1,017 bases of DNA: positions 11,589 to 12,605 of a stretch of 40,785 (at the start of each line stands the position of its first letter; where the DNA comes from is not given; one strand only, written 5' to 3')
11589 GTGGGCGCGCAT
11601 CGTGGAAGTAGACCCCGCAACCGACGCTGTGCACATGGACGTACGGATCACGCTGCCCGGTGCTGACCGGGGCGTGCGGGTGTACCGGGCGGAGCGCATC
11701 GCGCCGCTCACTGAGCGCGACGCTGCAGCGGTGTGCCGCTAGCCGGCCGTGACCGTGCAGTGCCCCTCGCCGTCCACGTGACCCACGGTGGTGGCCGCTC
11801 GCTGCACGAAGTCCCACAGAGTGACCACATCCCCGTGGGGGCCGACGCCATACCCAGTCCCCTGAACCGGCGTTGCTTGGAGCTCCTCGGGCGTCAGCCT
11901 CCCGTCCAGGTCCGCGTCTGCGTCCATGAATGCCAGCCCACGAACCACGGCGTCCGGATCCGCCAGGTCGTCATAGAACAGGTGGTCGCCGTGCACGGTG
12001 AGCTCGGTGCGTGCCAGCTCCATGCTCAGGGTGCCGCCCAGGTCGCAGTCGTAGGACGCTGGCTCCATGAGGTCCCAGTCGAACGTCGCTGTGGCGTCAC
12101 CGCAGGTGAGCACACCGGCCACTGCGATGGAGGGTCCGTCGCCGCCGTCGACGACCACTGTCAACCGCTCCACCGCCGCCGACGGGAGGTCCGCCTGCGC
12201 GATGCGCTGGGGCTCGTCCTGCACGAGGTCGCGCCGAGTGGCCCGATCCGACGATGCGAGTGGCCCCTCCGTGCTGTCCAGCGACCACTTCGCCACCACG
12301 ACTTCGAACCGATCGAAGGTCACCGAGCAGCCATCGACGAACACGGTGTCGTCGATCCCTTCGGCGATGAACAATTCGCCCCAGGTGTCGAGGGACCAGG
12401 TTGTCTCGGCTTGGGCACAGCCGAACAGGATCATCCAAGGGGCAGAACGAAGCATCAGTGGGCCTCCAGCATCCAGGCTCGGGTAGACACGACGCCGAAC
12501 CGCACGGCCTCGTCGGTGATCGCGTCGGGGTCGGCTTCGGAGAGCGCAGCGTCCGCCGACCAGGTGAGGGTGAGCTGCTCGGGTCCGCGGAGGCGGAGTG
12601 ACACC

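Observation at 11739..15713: Four-gene TonB-dependent uptake operon chained by three consecutive ATGA start/stop overlaps; the receptor lacks a signal peptide at its coupled start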

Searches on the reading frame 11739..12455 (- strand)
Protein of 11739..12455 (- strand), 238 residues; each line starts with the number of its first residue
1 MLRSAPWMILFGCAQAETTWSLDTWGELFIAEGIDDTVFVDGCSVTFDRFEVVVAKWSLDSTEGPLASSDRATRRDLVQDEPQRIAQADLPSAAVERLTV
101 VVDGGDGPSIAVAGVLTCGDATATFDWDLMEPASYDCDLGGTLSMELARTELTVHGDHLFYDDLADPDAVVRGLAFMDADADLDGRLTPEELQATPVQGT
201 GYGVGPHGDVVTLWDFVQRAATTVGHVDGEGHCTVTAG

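Call 4: search_protein_families(library=pfam, proteins=[window:11739-12455:-], max_evalue=0.1)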
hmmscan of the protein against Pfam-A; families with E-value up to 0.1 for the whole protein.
window:11739-12455:- (238 aa): 2 families
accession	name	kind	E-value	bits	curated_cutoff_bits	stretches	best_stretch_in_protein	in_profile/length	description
PF13202.12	EF-hand_5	-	0.0076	16.1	25.9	1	175-194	4-23/25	EF hand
PF00036.39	EF-hand_1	-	0.05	13.6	25.4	0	175-193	5-23/29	EF hand domain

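Call 6: search_protein_families(library=ncbifam, proteins=[window:11739-12455:-], max_evalue=0.1)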
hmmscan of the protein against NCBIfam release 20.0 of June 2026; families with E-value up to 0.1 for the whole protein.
window:11739-12455:- (238 aa): 0 families

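Call 17: find_homologous_proteins(query=window:11739-12455:-, max_evalue=0.001)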
Query window:11739-12455:- (238 aa): 114 proteins with E <= 0.001 among 2255 candidates.
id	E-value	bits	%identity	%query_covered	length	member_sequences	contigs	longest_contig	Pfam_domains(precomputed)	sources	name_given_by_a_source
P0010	1.9e-155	534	100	100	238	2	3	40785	-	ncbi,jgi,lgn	ncbi:MAG: hypothetical protein ACI8PZ_000888 [Myxococcota bacterium]|jgi:hypothetical protein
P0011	6.1e-52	195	47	91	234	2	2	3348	-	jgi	jgi:hypothetical protein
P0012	1.9e-51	193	45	96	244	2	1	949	-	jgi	jgi:hypothetical protein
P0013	6.7e-51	192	45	94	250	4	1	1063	-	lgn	-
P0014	1.0e-50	191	46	96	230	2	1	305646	-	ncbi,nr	ncbi:MAG: hypothetical protein H6741_04955 [Alphaproteobacteria bacterium]|nr:hypothetical protein [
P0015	1.3e-50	191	43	98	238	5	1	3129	-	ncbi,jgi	jgi:hypothetical protein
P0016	2.2e-50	190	44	96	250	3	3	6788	-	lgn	-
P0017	3.0e-50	189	44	99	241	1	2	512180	-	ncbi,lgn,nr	ncbi:MAG: hypothetical protein H6737_11220 [Alphaproteobacteria bacterium]|nr:hypothetical protein [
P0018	9.2e-50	188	46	91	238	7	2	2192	-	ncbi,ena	-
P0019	1.6e-49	187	43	96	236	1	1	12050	-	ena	-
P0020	1.2e-48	184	43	98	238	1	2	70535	-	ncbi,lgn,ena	-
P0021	1.6e-48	184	44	91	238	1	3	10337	-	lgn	-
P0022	4.0e-48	182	43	92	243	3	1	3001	-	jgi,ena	-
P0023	5.3e-48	182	43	97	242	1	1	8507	-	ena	-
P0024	6.0e-48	182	46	98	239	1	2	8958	-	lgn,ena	-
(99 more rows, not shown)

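Call 23: find_related_loci(query=A1, collection=genome_contigs, flank=8000)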
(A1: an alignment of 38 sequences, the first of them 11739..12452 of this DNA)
Query A1 (237 aa) in genome_contigs; peptide patterns used: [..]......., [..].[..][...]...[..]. (x = any residue, [..] = any of these).
358 stretches matched a pattern; 296 encode a relative of the query (tblastn E <= 1e-3); the best 80 are kept; 80 distinct loci.
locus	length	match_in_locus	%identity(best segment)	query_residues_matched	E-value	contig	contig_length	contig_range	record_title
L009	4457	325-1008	45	7-234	1e-54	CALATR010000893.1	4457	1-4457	MAG TPA_asm: uncultured proteobacterium isolate ERR599030_bin.129_CONCOCT_v1.1_MAG genome assembly, contig: ERZ840511.81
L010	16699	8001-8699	43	7-235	3e-53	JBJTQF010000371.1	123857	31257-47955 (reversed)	MAG: Myxococcota bacterium isolate samp_4448_VAMB_910 samp_4448_414935, whole genome shotgun sequence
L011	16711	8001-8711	44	2-234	2e-52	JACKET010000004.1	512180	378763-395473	MAG: Alphaproteobacteria bacterium isolate HK-STAS-MYXO-41 HK-STAS-MYXO-41_4, whole genome shotgun sequence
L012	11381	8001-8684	42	7-234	6e-51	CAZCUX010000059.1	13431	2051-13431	MAG TPA_asm: uncultured Enterobacterales bacterium isolate SRP319275_co3_91 genome assembly, contig: NODE_4905_length_13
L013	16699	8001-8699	42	6-234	5e-49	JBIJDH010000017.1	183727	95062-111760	MAG: Myxococcota bacterium isolate ME2006-08-22D15_3300044611_group2_bin215 Rohwer_bin1508_scaffold_23_c1, whole genome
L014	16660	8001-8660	44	18-235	4e-49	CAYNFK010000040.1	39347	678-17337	MAG TPA_asm: uncultured Enterobacteriaceae bacterium isolate SRP329715_co2_344 genome assembly, contig: NODE_2134_length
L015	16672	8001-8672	41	8-234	1e-48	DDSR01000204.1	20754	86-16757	MAG TPA_asm: Deltaproteobacteria bacterium UBA2385 UBA2385_contig_20105, whole genome shotgun sequence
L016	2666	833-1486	46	19-234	2e-48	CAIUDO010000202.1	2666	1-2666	MAG: uncultured proteobacterium isolate LaPlata_bin-3660 genome assembly, contig: bin-3660:202/959, whole genome shotgun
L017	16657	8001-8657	45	18-234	1e-47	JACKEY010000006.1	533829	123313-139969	MAG: Alphaproteobacteria bacterium isolate HK-STAS-MYXO-46 HK-STAS-MYXO-46_6, whole genome shotgun sequence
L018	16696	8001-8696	44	7-234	1e-47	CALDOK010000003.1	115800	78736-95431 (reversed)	MAG TPA_asm: uncultured proteobacterium isolate ERR2206791_bin.36_CONCOCT_v1.1_MAG genome assembly, contig: ERZ890953.11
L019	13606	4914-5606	43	4-234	7e-47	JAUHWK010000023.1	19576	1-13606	MAG: bacterium isolate 2_bin.2 NODE_1857_length_19576_cov_1.005553, whole genome shotgun sequence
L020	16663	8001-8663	45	18-234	8e-47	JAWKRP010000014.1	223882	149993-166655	MAG: Myxococcota bacterium isolate ABC1.164 ABC1.164.fa-14, whole genome shotgun sequence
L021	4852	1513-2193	40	16-234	1e-44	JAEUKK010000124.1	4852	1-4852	MAG: Deltaproteobacteria bacterium isolate new MAG-93 k141_1763581, whole genome shotgun sequence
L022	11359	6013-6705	42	8-234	1e-44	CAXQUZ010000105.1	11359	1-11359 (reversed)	MAG: Myxococcota bacterium isolate 3um_C4D0801_8.35 genome assembly, contig: k127_436713, whole genome shotgun sequence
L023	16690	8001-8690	41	9-234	1e-43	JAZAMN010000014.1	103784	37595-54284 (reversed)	MAG: Myxococcota bacterium isolate XB_MAG94 DB_MAG94_0014, whole genome shotgun sequence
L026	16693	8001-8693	43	8-235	4e-43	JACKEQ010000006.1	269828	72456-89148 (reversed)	MAG: Alphaproteobacteria bacterium isolate HK-STAS-MYXO-38 HK-STAS-MYXO-38_6, whole genome shotgun sequence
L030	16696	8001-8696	42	7-234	2e-41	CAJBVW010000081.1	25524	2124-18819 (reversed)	MAG: uncultured proteobacterium isolate Loc081215-6m_bin-0725 genome assembly, contig: bin-0725:081/611, whole genome sh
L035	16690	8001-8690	40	7-234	2e-40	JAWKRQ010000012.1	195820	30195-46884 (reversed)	MAG: Myxococcota bacterium isolate BC1.7 BC1.7.fa-12, whole genome shotgun sequence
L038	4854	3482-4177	41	7-234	2e-38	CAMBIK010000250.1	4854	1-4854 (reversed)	MAG: Klebsiella pneumoniae isolate MH-21oct19-35 genome assembly, contig: MH-21oct19-C30626, whole genome shotgun sequen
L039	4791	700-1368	39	16-234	1e-37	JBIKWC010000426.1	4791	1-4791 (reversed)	MAG: Myxococcota bacterium isolate ME2015-09-01_3300035663_group6_bin73 Rohwer_bin1503_scaffold_21070_c1, whole genome s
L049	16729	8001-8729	39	11-233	7e-34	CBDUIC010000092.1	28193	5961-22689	MAG TPA_asm: uncultured bacterium isolate SRR22808118_concoct_56 genome assembly, contig: ERZ25043431.1086, whole genome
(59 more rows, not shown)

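Call 27: predict_structure(alignment_id=A1)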
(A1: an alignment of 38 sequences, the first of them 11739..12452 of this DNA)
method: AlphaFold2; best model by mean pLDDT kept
length: 237 residues; sequences in the alignment: 38
mean_pLDDT: 92.9   pTM: 0.87
mean pLDDT of the five models: 92.9, 92.8, 92.3, 92.3, 91.9
residues with pLDDT >= 90: 197; 70-90: 22; 50-70: 16; < 50: 2
segments of 3 or more residues with pLDDT < 50: none
pLDDT, mean of each block of 10 residues (from residue 1): 60 80 95 98 98 97 94 96 94 88 98 98 98 92 74 97 97 98 98 98 97 98 93 91
secondary structure, 60 per line:
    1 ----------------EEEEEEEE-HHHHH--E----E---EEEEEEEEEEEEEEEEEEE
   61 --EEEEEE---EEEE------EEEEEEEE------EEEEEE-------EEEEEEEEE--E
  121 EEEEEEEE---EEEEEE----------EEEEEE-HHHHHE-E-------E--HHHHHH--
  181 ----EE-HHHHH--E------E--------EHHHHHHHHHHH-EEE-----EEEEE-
elements in order: E17-24 H26-30 E42-60 E63-68 E72-75 E82-89 E96-101 E109-117 E120-128 E132-137 E148-153 H155-159 H173-178 H188-192 H212-222 E224-226 E232-236

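Call 31: fold_search(model_id=the predicted structure, library=pdb)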
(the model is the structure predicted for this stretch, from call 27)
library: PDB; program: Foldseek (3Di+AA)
matches with E <= 10: 342; with E <= 0.001: 5
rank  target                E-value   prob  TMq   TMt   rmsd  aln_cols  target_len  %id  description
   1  7l6g_A                5.2e-05  1.00  0.36  0.31  10.1       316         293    9  MbnP from Methylosinus trichosporium (released 2021-05-26)
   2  7l6g_B                1.1e-04  1.00  0.41  0.35   9.7       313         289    8  MbnP from Methylosinus trichosporium (released 2021-05-26)
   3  7l6g_C                2.2e-04  1.00  0.41  0.35   9.9       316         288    8  MbnP from Methylosinus trichosporium (released 2021-05-26)
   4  7l6g_E                3.0e-04  1.00  0.42  0.35   9.7       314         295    8  MbnP from Methylosinus trichosporium (released 2021-05-26)
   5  7l6g_D                4.2e-04  0.99  0.39  0.33  10.0       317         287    8  MbnP from Methylosinus trichosporium (released 2021-05-26)
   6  7l6g_F                1.7e-03  0.96  0.37  0.32  10.7       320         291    8  MbnP from Methylosinus trichosporium (released 2021-05-26)
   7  1eth_A                9.9e-02  0.21  0.17  0.10  16.3       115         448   15  TRIACYLGLYCEROL LIPASE/COLIPASE COMPLEX (released 1996-12-07)
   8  1gpl                  1.3e-01  0.14  0.16  0.10  16.3       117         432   11  RP2 LIPASE (released 1997-02-12)
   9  4gpv_A                1.3e-01  0.09  0.14  0.12  10.7       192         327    8  Crystal structure of a putative cell adhesion protein (BACEGG_00536) from Bacteroides eggerthii DSM 20697 at 1.67 A re (released 2012-09-19)
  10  1hpl_A                2.0e-01  0.14  0.16  0.10  16.8       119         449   12  HORSE PANCREATIC LIPASE. THE CRYSTAL STRUCTURE AT 2.3 ANGSTROMS RESOLUTION (released 1994-05-31)
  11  1bu8                  2.1e-01  0.13  0.14  0.08  14.9       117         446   11  RAT PANCREATIC LIPASE RELATED PROTEIN 2 (released 1998-12-23)
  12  2wq4_C                2.2e-01  0.03  0.10  0.16  18.0       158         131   13  N-terminal domain of BC2L-C Lectin from Burkholderia cenocepacia (released 2010-01-12)
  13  1lpa_B                2.4e-01  0.09  0.14  0.08  12.1       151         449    7  INTERFACIAL ACTIVATION OF THE LIPASE-PROCOLIPASE COMPLEX BY MIXED MICELLES REVEALED BY X-RAY CRYSTALLOGRAPHY (released 1994-11-01)
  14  2je8_B                3.2e-01  0.04  0.13  0.04  19.8       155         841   12  Structure of a beta-mannosidase from Bacteroides thetaiotaomicron (released 2007-02-06)
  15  2wq4_A                3.2e-01  0.03  0.10  0.16  19.3       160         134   12  N-terminal domain of BC2L-C Lectin from Burkholderia cenocepacia (released 2010-01-12)
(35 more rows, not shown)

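Call 33: search_solved_structures(query=A1, max_evalue=10, show_alignments=2)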
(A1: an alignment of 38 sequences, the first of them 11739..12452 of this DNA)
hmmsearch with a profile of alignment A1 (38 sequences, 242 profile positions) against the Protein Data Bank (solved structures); distinct sequences matched with E-value up to 10: 220 (the best 60 are shown).
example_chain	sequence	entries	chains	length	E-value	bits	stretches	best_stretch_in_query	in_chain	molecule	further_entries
7ppo_B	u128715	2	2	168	0.00048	22.9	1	156-200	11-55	Calmodulin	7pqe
2jnx_A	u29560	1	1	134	0.00095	21.9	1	178-200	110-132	Calcium binding protein 2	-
5i0i_E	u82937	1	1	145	0.0011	21.7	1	168-200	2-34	Calmodulin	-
8aht_A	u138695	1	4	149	0.0017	21.1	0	176-200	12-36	Calmodulin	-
9kui_C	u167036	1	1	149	0.0022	20.7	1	168-200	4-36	Calmodulin-1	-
6daf_A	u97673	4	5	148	0.0026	20.5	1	170-200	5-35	Calmodulin-1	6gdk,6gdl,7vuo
1vrk_A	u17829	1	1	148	0.0041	19.9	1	167-200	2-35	CALMODULIN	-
1xfu_O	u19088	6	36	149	0.0042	19.8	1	168-200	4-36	Calmodulin 2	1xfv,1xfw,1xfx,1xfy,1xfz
1qtx_A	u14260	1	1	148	0.0043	19.8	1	167-200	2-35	PROTEIN (CALMODULIN)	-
1ggz_A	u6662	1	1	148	0.0045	19.7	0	179-202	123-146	CALMODULIN-RELATED PROTEIN NB-1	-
9y6s_8M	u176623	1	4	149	0.0046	19.7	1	167-200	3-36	Calmodulin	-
2l1w_A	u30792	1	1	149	0.0046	19.7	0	179-200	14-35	Calmodulin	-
1y6w_A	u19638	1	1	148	0.0047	19.6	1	170-200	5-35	Calmodulin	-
9jqi_A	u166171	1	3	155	0.0056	19.4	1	167-200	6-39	Calmodulin-1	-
8k9z_B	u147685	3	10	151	0.0056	19.4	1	168-200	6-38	Calmodulin-2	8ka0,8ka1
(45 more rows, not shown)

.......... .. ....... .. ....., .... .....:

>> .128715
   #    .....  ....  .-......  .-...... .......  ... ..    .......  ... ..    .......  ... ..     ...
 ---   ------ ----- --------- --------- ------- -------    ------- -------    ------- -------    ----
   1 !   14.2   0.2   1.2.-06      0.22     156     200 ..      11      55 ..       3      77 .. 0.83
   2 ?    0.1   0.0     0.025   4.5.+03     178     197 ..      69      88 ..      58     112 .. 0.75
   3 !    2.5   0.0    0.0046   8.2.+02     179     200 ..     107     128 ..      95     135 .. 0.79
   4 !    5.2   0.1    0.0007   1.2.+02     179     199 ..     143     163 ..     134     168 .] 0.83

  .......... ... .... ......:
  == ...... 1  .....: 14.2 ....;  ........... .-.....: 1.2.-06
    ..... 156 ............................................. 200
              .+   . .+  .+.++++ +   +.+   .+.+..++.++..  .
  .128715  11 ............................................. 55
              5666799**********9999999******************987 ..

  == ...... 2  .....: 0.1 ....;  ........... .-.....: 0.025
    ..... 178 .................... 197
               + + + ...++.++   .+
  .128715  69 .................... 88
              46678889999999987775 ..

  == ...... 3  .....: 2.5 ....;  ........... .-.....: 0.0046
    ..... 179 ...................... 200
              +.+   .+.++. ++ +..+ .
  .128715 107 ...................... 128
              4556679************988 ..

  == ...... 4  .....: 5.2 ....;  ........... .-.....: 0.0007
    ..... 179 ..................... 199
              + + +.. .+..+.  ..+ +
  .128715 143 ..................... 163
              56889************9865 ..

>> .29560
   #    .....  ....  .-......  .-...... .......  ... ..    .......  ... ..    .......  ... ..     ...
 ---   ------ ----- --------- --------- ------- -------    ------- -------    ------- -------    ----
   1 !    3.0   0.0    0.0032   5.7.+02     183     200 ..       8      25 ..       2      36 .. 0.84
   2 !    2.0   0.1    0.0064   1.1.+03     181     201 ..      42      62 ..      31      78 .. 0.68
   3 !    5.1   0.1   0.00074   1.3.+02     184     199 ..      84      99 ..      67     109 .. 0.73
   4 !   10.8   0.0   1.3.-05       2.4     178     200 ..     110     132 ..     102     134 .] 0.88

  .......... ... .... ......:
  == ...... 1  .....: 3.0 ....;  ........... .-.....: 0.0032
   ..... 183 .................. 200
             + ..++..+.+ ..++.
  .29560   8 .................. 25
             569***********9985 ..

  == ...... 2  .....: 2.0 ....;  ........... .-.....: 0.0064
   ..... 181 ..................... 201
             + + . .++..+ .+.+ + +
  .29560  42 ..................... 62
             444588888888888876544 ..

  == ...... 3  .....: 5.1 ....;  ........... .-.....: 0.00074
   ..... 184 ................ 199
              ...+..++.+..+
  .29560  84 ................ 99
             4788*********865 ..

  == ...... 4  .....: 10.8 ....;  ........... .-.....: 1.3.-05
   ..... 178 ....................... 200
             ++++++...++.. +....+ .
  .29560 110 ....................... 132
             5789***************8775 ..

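Call 40: search_protein_families(library=pfam, proteins=[L030:8653-9465:+, L030:9469-10437:+, L038:4187-4786:+, L035:8700-9620:+, L035:9437-11572:+, L049:3568-4974:+, L049:4978-5973:+, L039:2142-3671:+, L035:4000-5244:+, L030:2965-4818:+], max_evalue=0.01)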
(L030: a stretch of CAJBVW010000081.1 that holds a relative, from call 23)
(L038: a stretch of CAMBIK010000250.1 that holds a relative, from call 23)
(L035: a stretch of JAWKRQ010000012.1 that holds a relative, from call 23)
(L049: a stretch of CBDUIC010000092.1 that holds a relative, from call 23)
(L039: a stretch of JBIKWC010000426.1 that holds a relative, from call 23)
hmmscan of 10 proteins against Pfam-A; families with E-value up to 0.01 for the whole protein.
L030:8653-9465:+ (271 aa): 1 family
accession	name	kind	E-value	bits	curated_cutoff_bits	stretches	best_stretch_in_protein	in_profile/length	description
PF10670.15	DUF4198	-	8.6e-26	91.8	34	1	26-247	1-208/209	Domain of unknown function (DUF4198)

L030:9469-10437:+ (323 aa): 11 families
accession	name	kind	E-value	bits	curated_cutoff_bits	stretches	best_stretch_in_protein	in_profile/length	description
PF13649.12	Methyltransf_25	-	3.1e-18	66.7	27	1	92-185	1-97/97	Methyltransferase domain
PF13847.12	Methyltransf_31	-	9.8e-18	64.7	27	1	88-193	3-113/145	Methyltransferase domain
PF13489.12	Methyltransf_23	-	1.4e-17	64.3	27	1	88-237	22-159/164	Methyltransferase domain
PF08241.18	Methyltransf_11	-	5.9e-17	62.5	21.2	1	93-189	1-95/95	Methyltransferase domain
PF08242.18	Methyltransf_12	-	4.2e-16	59.9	30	1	93-187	1-98/98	Methyltransferase domain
PF01135.25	PCMT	-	3.6e-09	37.1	20.3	1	79-131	67-116/210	Protein-L-isoaspartate(D-aspartate) O-methyltransferase (PCMT)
PF01728.25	FtsJ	-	4.2e-08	33.8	24.1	1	83-151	14-81/181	FtsJ-like methyltransferase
PF01209.24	Ubie_methyltran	-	6.3e-07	29.4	20.1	1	81-191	40-153/233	ubiE/COQ5 methyltransferase family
PF08003.17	Methyltransf_9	-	0.00017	21.1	23.8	1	89-196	116-224/315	Protein of unknown function (DUF1698)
PF07021.18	MetW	-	0.0015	18.6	21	1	86-178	11-99/193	Methionine biosynthesis protein MetW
PF02353.26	CMAS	-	0.0016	18.3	27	1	68-110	41-84/273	Mycolic acid cyclopropane synthetase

L038:4187-4786:+ (200 aa): 1 family
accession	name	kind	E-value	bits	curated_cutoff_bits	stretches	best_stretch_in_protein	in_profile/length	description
PF01965.30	DJ-1_PfpI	-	2.2e-29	102.8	26.6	1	10-173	3-163/165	DJ-1/PfpI family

L035:8700-9620:+ (307 aa): 0 families

L035:9437-11572:+ (712 aa): 3 families
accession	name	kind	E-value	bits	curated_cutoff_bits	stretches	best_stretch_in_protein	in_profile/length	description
PF00004.35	AAA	-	3.9e-25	89.3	21.2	1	502-627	2-131/131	ATPase family associated with various cellular activities (AAA)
PF22977.2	WHD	-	6e-05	23.2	27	1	145-204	94-154/221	Winged helix domain, variant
PF13401.12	AAA_22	-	0.0064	17.2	27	0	503-533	10-43/130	AAA domain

L049:3568-4974:+ (469 aa): 1 family
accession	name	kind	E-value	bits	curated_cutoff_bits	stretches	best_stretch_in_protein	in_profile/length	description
PF14224.11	DUF4331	-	4.1e-104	349.6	27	1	33-456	1-421/421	Domain of unknown function (DUF4331)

L049:4978-5973:+ (332 aa): 1 family
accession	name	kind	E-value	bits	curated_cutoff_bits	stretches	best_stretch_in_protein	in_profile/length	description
PF13795.12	HupE_UreJ_2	-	5.7e-44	150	24.5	1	159-306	1-155/156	HupE / UreJ protein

L039:2142-3671:+ (510 aa): 2 families
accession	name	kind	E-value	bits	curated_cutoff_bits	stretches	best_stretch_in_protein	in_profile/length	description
PF02518.31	HATPase_c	-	2e-13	51.2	26.4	1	404-501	5-107/111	Histidine kinase-, DNA gyrase B-, and HSP90-like ATPase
PF00512.31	HisKA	-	7.9e-05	23.1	26.9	1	306-355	3-58/66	His Kinase A (phospho-acceptor) domain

L035:4000-5244:+ (415 aa): 0 families

L030:2965-4818:+ (618 aa): 4 families
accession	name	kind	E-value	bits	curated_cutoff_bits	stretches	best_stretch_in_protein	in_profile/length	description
PF02518.31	HATPase_c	-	7.9e-14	52.5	26.4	1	515-611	5-106/111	Histidine kinase-, DNA gyrase B-, and HSP90-like ATPase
PF13581.12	HATPase_c_2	-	3.1e-05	24.4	27.4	1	530-591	52-111/127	Histidine kinase-like ATPase domain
PF00512.31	HisKA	-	3.6e-05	24.2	26.9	1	412-464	2-58/66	His Kinase A (phospho-acceptor) domain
PF25323.1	6TM_PilS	-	8.1e-05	22.8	27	1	261-393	55-186/189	PilS-like transmembrane domain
